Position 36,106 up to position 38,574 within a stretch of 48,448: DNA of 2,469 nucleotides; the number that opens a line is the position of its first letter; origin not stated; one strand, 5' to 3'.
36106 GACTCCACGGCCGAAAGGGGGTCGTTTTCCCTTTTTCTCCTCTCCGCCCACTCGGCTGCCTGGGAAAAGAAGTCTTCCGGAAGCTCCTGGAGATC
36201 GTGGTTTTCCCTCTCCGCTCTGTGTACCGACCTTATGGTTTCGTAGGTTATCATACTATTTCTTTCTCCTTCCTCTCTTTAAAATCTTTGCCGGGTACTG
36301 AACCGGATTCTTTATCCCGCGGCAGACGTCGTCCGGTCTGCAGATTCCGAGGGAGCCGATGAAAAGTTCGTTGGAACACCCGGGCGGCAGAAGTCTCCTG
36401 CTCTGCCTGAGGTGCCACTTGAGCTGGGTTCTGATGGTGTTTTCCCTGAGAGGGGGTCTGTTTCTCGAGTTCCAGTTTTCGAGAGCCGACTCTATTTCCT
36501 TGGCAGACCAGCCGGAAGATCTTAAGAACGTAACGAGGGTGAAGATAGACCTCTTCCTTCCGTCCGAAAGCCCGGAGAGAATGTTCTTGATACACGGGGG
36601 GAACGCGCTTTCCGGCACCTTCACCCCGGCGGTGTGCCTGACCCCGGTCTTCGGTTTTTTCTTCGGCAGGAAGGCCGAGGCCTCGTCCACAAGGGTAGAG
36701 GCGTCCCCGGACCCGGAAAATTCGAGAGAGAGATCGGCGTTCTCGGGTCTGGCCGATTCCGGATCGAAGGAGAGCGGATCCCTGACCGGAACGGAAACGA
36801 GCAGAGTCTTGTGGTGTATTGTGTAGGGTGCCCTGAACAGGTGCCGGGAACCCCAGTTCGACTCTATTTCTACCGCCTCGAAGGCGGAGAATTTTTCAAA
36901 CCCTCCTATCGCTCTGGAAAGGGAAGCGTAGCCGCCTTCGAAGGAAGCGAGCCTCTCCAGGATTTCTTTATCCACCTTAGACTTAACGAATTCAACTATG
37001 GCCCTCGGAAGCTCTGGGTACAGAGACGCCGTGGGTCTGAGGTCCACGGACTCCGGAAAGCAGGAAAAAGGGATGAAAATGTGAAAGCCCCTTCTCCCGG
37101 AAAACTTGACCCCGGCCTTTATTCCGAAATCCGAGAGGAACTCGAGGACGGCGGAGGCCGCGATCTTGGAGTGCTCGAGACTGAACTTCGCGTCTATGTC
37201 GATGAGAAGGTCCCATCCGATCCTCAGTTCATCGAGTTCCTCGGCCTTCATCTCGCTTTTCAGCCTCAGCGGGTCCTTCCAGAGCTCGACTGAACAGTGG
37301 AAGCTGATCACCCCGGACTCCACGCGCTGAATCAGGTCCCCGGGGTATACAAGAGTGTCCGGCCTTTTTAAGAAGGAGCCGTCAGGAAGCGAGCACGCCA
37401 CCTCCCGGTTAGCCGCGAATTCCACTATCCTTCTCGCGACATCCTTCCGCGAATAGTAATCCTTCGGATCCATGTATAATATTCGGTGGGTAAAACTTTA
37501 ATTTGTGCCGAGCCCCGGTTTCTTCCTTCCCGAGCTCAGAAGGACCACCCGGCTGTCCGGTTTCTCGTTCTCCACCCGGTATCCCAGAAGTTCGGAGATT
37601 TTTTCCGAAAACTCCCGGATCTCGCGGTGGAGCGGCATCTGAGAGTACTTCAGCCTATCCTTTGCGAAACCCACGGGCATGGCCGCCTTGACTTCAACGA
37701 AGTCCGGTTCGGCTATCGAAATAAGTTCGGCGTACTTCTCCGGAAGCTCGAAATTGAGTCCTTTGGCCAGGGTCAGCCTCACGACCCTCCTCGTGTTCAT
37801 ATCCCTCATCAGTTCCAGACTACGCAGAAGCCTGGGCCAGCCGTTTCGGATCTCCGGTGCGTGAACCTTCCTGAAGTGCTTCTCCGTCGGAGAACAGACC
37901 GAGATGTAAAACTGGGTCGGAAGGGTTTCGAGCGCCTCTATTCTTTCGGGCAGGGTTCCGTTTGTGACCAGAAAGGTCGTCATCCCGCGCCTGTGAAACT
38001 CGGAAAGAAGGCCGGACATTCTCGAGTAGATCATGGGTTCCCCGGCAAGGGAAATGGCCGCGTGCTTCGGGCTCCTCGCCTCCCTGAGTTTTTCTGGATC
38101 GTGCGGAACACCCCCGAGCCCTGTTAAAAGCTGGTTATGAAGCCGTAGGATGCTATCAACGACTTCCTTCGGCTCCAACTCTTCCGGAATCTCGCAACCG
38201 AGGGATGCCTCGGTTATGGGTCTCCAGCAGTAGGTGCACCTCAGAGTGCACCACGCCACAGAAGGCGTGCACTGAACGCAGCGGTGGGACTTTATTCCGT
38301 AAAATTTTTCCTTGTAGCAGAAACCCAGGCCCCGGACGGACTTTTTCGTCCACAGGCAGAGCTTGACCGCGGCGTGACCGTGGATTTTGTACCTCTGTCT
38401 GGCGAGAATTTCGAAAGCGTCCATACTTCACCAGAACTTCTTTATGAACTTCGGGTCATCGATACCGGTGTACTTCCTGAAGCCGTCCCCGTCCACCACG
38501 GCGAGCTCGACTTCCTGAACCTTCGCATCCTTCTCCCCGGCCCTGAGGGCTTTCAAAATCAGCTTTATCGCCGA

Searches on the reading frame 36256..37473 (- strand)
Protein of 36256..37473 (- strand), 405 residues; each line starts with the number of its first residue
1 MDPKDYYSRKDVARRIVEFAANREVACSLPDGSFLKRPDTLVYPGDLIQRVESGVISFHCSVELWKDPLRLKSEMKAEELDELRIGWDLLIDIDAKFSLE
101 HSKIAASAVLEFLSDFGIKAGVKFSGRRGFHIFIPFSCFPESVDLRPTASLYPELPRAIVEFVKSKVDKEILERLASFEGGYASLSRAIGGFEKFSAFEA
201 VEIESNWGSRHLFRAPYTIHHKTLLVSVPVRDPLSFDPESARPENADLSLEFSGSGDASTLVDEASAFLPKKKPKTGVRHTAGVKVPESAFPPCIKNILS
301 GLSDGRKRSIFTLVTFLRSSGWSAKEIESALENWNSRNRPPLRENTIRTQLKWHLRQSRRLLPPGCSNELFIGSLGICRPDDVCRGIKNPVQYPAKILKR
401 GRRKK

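Call 8: search_protein_families(library=pfam, proteins=[window:36256-37473:-], max_evalue=0.1)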
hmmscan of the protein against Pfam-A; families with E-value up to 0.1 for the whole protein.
window:36256-37473:- (405 aa): 4 families
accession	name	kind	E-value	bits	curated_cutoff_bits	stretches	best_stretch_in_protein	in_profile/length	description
PF01896.25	DNA_primase_S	-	3.6e-10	40.9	26.8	1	101-231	23-162/163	DNA primase small subunit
PF04104.19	DNA_primase_lrg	-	2.7e-06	27.4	22.4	1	274-349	91-168/266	Eukaryotic and archaeal DNA primase, large subunit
PF21686.3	LigD_Prim-Pol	-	5.8e-06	26.5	27.4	1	88-137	102-153/254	LigD, primase-polymerase domain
PF08708.16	PriCT_1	-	8.2e-05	22.6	21.1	1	309-349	16-56/67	Primase C terminal 1 (PriCT-1)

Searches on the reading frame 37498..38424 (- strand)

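Call 8: search_protein_families(library=pfam, proteins=[window:37498-38424:-], max_evalue=0.1)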
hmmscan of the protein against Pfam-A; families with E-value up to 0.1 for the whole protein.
window:37498-38424:- (308 aa): 2 families
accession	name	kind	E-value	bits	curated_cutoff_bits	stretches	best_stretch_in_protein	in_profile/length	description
PF08608.17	Wyosine_form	-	5.2e-17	62.3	22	1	238-297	2-62/63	Wyosine base formation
PF04055.27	Radical_SAM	-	1.8e-15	58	29.5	1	57-234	5-165/166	Radical SAM superfamily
